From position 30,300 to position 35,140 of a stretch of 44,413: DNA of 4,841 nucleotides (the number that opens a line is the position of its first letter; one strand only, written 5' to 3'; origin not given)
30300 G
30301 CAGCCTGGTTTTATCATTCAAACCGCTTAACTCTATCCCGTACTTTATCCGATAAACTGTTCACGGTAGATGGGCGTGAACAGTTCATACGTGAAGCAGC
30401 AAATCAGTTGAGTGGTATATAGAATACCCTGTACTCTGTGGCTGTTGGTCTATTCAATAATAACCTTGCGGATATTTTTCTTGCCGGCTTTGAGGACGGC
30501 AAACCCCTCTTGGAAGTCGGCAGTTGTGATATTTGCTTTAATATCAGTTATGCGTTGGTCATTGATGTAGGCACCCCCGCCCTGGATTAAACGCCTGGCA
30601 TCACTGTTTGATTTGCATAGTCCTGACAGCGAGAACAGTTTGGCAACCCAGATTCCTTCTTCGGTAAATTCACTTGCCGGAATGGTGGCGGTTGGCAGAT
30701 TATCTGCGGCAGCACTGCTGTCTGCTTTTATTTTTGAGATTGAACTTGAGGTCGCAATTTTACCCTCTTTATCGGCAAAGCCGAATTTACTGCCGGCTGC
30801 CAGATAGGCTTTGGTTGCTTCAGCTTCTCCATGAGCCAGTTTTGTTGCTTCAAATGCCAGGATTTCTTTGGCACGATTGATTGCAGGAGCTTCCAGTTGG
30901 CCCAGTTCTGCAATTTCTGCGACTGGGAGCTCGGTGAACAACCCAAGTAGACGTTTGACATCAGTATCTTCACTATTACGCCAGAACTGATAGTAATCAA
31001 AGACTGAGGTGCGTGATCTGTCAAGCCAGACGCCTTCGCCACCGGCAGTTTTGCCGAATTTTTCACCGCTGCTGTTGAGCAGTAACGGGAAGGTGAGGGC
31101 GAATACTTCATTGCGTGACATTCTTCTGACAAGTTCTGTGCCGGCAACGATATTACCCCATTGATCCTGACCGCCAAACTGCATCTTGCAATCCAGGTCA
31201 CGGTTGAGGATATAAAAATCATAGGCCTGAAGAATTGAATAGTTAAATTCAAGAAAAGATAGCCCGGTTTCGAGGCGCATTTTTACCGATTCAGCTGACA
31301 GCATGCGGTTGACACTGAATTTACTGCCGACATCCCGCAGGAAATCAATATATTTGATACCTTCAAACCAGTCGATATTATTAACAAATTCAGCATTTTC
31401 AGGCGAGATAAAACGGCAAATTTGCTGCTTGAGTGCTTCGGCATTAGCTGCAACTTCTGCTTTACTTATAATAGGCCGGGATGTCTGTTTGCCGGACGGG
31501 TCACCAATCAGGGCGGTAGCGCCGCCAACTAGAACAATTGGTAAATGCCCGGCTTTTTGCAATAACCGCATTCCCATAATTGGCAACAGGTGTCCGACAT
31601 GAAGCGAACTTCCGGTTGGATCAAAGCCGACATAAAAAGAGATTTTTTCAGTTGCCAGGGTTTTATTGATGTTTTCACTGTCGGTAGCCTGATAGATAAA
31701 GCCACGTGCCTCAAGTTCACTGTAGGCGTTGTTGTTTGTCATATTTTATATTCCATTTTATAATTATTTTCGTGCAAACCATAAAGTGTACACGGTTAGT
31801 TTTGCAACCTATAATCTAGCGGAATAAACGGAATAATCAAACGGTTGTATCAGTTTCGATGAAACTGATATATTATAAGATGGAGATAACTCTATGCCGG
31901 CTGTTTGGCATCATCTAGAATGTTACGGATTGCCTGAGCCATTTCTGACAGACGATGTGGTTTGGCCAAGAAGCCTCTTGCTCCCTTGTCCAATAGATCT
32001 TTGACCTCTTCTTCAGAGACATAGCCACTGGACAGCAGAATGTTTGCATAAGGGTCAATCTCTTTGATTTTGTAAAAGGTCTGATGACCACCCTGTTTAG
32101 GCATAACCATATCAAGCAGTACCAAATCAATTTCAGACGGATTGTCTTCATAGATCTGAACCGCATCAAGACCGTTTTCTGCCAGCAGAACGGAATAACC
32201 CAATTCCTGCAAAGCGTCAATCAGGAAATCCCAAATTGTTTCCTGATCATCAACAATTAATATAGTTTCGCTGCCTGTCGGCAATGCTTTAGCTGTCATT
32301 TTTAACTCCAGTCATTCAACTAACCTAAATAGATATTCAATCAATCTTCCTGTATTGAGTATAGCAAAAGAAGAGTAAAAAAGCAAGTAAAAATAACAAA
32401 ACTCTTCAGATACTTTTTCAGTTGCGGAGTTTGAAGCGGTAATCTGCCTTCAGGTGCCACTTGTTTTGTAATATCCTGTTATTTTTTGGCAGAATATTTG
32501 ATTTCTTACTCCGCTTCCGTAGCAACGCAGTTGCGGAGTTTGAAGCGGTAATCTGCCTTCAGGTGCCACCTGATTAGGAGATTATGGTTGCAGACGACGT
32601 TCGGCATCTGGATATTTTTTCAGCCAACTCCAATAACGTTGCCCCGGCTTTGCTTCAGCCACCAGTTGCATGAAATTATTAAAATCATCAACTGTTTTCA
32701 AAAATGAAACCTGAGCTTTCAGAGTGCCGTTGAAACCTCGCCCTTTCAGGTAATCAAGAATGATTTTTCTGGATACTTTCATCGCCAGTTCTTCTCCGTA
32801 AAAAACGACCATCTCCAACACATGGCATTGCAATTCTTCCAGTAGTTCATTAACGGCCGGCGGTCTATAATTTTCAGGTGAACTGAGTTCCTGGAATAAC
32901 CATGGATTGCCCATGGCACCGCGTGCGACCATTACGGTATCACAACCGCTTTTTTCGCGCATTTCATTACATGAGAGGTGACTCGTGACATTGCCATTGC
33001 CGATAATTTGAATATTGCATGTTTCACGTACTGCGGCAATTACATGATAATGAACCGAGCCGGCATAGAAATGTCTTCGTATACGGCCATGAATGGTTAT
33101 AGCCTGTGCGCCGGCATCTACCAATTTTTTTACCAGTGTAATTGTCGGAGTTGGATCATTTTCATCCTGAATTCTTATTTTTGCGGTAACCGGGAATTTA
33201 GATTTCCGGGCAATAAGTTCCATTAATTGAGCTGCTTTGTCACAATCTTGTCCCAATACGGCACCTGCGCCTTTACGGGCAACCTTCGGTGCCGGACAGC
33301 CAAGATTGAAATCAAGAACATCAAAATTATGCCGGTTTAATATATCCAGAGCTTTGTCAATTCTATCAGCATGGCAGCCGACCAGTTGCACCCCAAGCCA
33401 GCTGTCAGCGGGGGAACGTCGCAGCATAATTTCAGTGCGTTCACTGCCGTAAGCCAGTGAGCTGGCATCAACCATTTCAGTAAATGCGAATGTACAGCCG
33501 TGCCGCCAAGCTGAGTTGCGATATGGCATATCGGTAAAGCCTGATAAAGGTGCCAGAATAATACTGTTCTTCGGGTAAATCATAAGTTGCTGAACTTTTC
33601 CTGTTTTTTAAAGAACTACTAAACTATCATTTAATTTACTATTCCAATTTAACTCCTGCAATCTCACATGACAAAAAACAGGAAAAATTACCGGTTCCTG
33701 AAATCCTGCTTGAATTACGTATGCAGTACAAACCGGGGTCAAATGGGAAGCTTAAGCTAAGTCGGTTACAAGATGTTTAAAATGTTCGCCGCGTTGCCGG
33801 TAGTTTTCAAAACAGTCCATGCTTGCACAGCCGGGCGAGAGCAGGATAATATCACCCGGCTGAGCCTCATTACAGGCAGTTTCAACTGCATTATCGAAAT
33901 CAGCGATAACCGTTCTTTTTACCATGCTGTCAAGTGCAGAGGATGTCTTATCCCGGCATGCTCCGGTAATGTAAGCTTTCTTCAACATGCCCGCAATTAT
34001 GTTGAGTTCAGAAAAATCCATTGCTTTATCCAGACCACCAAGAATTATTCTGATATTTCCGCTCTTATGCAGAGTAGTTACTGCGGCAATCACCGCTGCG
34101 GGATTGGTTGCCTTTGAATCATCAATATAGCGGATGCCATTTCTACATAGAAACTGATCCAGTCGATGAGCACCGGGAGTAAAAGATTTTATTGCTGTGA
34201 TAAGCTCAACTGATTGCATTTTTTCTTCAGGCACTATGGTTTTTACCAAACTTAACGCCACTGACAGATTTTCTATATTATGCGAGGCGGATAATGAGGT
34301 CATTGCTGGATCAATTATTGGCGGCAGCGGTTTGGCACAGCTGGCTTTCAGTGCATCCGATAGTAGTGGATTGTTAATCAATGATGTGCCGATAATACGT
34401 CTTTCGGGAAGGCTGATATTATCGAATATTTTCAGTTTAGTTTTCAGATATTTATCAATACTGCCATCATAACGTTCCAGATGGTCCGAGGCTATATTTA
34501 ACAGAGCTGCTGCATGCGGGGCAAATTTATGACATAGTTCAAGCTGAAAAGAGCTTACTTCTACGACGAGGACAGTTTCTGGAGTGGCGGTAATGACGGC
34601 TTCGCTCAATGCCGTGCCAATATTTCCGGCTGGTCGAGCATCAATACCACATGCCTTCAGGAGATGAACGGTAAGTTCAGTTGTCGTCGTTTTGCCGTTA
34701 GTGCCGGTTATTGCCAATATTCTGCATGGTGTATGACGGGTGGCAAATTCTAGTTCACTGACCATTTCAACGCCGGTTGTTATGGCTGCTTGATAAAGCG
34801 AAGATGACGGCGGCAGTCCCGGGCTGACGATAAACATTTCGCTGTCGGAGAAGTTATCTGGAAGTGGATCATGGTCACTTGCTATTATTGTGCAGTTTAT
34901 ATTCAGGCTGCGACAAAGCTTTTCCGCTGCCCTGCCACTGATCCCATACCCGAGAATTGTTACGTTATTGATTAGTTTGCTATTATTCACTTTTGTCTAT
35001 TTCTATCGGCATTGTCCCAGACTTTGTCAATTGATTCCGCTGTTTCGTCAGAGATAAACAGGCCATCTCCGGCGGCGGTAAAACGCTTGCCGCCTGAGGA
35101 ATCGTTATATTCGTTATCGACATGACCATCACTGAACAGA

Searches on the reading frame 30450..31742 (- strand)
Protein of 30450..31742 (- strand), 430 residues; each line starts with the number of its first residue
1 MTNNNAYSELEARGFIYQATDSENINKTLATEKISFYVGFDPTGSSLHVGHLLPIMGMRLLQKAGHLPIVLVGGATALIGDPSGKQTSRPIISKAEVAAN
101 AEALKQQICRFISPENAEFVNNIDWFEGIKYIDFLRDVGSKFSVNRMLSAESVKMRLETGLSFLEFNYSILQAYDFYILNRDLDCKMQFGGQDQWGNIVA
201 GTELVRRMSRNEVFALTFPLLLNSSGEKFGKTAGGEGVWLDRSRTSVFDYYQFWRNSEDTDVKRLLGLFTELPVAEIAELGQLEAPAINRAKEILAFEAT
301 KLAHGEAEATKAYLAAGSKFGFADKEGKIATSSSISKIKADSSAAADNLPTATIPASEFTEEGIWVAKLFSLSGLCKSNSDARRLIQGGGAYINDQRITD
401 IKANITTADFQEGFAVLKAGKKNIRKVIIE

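Call 12: search_protein_families(library=pfam, proteins=[window:30450-31742:-])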
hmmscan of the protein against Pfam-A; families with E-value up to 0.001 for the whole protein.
window:30450-31742:- (430 aa): 4 families
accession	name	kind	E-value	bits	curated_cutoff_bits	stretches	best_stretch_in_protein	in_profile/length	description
PF00579.31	tRNA-synt_1b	-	8.6e-81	271.9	21.1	1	31-315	3-286/292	tRNA synthetases class I (W and Y)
PF22421.1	SYY_C-terminal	-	2.9e-10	40.3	27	1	353-423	8-79/83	Tyrosine--tRNA ligase SYY-like C-terminal domain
PF01479.30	S4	-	0.00024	21.2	22.8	0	373-406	10-43/48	S4 domain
PF16714.10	TyrRSs_C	-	0.00025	21.3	30.6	0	366-401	23-58/120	Tyrosyl-tRNA synthetase C-terminal domain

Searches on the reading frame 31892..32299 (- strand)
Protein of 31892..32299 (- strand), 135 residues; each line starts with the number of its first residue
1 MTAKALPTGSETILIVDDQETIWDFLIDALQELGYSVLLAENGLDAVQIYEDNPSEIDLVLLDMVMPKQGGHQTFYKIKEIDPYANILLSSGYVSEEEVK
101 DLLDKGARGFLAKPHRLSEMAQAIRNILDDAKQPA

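Call 12: search_protein_families(library=pfam, proteins=[window:31892-32299:-])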
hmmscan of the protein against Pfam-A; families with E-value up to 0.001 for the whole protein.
window:31892-32299:- (135 aa): 1 family
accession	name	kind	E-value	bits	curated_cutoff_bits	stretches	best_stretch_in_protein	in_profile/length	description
PF00072.30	Response_reg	-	5.6e-22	78.5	30.2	1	13-125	1-111/111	Response regulator receiver domain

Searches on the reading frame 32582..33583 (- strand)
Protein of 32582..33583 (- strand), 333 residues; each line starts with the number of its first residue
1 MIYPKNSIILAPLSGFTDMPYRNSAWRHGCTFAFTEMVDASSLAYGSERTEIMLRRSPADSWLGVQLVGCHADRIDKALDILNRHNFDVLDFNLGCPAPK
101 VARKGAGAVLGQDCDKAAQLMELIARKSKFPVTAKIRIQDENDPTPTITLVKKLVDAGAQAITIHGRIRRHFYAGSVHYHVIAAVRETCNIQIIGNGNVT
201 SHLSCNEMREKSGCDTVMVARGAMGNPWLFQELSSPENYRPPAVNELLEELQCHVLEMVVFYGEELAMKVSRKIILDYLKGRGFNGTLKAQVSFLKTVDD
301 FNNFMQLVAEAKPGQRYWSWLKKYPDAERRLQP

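Call 12: search_protein_families(library=pfam, proteins=[window:32582-33583:-])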
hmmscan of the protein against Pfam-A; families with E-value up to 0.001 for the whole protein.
window:32582-33583:- (333 aa): 1 family
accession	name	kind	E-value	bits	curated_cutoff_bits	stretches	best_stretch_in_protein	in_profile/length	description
PF01207.24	Dus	-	1.6e-59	202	20.4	1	9-305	1-302/311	Dihydrouridine synthase (Dus)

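Call 45: find_homologous_proteins(query=window:32582-33583:-, max_evalue=1e-60)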
Query window:32582-33583:- (333 aa): 673 proteins with E <= 1e-60 among 5557 candidates; the best 120 are listed.
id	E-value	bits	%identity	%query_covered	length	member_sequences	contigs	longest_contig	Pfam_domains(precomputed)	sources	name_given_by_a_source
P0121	3.7e-217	738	97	100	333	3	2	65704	PF01207.24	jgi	jgi:tRNA-dihydrouridine synthase B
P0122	4.6e-197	672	88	100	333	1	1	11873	PF01207.24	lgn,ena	-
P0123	8.7e-191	651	84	100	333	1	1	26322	PF01207.24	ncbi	-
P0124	2.2e-183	627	79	100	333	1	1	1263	PF01207.24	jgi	jgi:tRNA-dihydrouridine synthase B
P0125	2.2e-183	627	82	100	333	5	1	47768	PF01207.24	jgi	jgi:tRNA-dihydrouridine synthase B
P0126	2.1e-179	614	80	100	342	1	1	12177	PF01207.24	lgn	-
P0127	6.9e-159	546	70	100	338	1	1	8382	PF01207.24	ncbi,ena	-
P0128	4.8e-150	517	68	100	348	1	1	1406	PF01207.24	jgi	jgi:tRNA-dihydrouridine synthase B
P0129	4.9e-141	487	64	99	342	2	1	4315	PF01207.24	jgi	jgi:tRNA-dihydrouridine synthase B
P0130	1.7e-138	479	64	99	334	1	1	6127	PF01207.24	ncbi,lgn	-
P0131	3.1e-136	472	63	99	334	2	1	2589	PF01207.24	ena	-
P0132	9.0e-136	470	62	99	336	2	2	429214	PF01207.24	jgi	jgi:tRNA-dihydrouridine synthase B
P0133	8.7e-135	467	61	99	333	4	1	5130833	PF01207.24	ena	-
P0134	9.6e-135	467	62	99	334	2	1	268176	PF01207.24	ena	-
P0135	9.7e-135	467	62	99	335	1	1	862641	PF01207.24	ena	-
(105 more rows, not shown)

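Call 46: find_encoding_contigs(protein=P0121, flank=10000, max_places=3)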
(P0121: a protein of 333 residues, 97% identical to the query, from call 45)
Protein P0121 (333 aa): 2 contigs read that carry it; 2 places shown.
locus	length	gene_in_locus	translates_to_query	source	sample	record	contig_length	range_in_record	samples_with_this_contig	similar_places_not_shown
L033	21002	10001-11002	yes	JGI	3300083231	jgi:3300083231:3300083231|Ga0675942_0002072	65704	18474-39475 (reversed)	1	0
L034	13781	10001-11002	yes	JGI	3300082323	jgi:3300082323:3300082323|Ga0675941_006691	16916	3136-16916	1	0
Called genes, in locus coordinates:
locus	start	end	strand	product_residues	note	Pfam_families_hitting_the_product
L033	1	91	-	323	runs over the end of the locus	PF01073:3Beta_HSD, PF01370:Epimerase, PF02719:Polysacc_synt_2, PF04321:RmlD_sub_bind, PF05368:NmrA, PF13460:NAD_binding_10 (weak), PF16363:GDP_Man_Dehyd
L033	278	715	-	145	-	PF01850:PIN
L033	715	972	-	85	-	PF02604:PhdYeFM_antitox (weak)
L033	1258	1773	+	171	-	PF04074:DUF386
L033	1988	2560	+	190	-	PF04542:Sigma70_r2, PF08281:Sigma70_r4_2, PF04545:Sigma70_r4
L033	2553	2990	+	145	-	PF13490:zf-HC2 (weak)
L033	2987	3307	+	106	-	PF01906:YbjQ_1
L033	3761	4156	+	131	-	-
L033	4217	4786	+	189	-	PF00156:Pribosyltran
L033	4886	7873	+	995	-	PF07517:SecA_DEAD, PF01043:SecA_PP_bind, PF21090:P-loop_SecA, PF07516:SecA_SW, PF02810:SEC-C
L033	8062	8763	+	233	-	-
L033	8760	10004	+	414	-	PF08245:Mur_ligase_M, PF02875:Mur_ligase_C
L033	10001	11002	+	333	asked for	PF01207:Dus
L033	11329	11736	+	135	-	PF00072:Response_reg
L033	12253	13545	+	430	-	PF00579:tRNA-synt_1b, PF16714:TyrRSs_C (faint), PF22421:SYY_C-terminal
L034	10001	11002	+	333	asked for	PF01207:Dus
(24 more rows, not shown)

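Call 47: find_encoding_contigs(protein=P0122, flank=10000, max_places=2)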
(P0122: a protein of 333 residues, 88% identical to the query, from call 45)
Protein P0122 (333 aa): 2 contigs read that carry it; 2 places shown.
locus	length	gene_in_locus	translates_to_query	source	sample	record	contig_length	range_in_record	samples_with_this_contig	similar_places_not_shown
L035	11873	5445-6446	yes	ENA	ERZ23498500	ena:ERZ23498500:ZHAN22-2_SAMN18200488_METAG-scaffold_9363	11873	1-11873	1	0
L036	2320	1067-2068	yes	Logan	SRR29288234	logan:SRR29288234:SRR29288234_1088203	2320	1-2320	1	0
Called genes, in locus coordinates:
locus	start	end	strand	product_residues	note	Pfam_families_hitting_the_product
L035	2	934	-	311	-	?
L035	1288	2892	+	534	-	PF25145:NfeD1b_N, PF24961:NfeD_membrane, PF01957:NfeD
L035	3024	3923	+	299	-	PF12127:FloA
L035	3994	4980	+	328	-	PF12127:FloA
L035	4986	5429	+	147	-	-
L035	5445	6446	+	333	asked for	PF01207:Dus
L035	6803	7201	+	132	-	PF00072:Response_reg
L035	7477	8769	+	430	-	PF00579:tRNA-synt_1b, PF22421:SYY_C-terminal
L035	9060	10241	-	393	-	PF02595:Gly_kinase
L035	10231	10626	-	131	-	PF04977:DivIC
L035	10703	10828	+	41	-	-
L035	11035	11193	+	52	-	PF13711:DUF4160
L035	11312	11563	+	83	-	PF10387:DUF2442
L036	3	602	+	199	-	?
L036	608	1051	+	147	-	-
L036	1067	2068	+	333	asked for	PF01207:Dus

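Call 48: find_encoding_contigs(protein=P0123, flank=10000, max_places=2)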
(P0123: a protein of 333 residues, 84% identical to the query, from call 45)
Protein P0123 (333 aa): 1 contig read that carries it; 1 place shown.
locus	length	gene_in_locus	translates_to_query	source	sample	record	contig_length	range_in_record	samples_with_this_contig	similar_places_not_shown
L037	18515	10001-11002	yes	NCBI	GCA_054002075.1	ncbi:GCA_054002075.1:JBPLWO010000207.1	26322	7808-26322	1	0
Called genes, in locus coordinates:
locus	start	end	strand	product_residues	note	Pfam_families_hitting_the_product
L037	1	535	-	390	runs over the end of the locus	PF01208:URO-D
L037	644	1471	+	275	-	PF12833:HTH_18, PF00165:HTH_AraC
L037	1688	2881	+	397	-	PF00294:PfkB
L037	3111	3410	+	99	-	-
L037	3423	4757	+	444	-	PF07690:MFS_1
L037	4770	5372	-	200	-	PF18780:HNH_repeat (weak)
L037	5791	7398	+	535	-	PF25145:NfeD1b_N, PF24961:NfeD_membrane, PF01957:NfeD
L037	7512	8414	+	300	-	PF12127:FloA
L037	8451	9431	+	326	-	PF12127:FloA, PF02403:Seryl_tRNA_N (weak)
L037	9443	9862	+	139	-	-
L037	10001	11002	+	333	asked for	PF01207:Dus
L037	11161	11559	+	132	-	PF00072:Response_reg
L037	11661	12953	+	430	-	PF00579:tRNA-synt_1b, PF22421:SYY_C-terminal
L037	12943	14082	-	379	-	PF02595:Gly_kinase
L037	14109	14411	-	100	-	PF04977:DivIC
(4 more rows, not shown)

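Call 49: find_encoding_contigs(protein=P0125, flank=10000, max_places=2)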
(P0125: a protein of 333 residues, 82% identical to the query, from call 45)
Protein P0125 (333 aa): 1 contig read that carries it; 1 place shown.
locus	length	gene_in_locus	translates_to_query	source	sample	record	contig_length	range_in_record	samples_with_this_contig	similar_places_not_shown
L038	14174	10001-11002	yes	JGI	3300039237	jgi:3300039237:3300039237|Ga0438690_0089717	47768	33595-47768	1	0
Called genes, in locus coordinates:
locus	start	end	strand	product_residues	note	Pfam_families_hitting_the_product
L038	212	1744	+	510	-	PF00682:HMGL-like, PF22617:HCS_D2, PF08502:LeuA_dimer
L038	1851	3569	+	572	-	PF00664:ABC_membrane, PF00005:ABC_tran, PF02463:SMC_N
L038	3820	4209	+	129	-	-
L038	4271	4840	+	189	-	PF00156:Pribosyltran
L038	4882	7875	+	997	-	PF07517:SecA_DEAD, PF00270:DEAD (faint), PF01043:SecA_PP_bind, PF21090:P-loop_SecA, PF07516:SecA_SW, PF02810:SEC-C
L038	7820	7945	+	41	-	-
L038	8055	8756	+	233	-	-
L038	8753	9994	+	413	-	PF08245:Mur_ligase_M, PF02875:Mur_ligase_C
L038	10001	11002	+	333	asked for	PF01207:Dus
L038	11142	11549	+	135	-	PF00072:Response_reg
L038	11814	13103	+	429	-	PF00579:tRNA-synt_1b, PF16714:TyrRSs_C (faint), PF22421:SYY_C-terminal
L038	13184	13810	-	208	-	PF00440:TetR_N, PF17938:TetR_C_29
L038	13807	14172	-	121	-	?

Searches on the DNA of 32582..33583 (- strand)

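Call 51: search_with_rna_model(model_id=R1, sources=[L033, L034, L035, L036, L037, L038, L030, L031, L032], max_evalue=1, show_alignments=0)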
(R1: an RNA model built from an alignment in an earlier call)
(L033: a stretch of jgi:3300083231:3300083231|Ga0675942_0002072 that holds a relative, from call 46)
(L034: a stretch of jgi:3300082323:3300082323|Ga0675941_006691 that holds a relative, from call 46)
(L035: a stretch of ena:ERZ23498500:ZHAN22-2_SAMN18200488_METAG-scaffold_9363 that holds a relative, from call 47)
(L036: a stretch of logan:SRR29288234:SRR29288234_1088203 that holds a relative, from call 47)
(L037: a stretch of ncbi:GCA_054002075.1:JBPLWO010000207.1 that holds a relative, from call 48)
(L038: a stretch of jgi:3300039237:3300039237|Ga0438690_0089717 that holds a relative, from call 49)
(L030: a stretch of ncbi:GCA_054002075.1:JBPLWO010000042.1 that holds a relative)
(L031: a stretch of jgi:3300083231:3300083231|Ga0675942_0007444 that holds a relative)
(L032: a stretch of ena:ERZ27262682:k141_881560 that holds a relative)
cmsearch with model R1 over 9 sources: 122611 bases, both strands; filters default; matches with E-value up to 1: 0.
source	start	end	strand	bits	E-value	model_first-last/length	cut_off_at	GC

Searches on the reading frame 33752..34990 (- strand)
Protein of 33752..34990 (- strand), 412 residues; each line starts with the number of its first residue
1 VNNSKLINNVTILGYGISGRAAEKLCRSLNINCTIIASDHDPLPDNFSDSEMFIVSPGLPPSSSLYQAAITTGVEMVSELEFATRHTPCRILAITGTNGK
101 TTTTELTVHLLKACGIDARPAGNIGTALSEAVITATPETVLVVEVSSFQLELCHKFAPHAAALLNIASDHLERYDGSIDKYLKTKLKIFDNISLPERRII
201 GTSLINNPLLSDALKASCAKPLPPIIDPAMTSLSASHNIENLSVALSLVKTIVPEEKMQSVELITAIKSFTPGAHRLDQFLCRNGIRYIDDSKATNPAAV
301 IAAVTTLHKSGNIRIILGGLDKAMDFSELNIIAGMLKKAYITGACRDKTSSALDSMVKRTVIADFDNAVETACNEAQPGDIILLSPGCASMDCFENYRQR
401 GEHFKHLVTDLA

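Call 12: search_protein_families(library=pfam, proteins=[window:33752-34990:-])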
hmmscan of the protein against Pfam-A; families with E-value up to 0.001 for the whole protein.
window:33752-34990:- (412 aa): 2 families
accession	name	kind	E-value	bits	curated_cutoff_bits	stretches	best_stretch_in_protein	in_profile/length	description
PF08245.18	Mur_ligase_M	-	6.1e-18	65.9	24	1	94-200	1-121/200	Mur ligase middle domain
PF02875.26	Mur_ligase_C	-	1e-12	49.4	28.4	1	276-386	2-125/127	Mur ligase, glutamate ligase domain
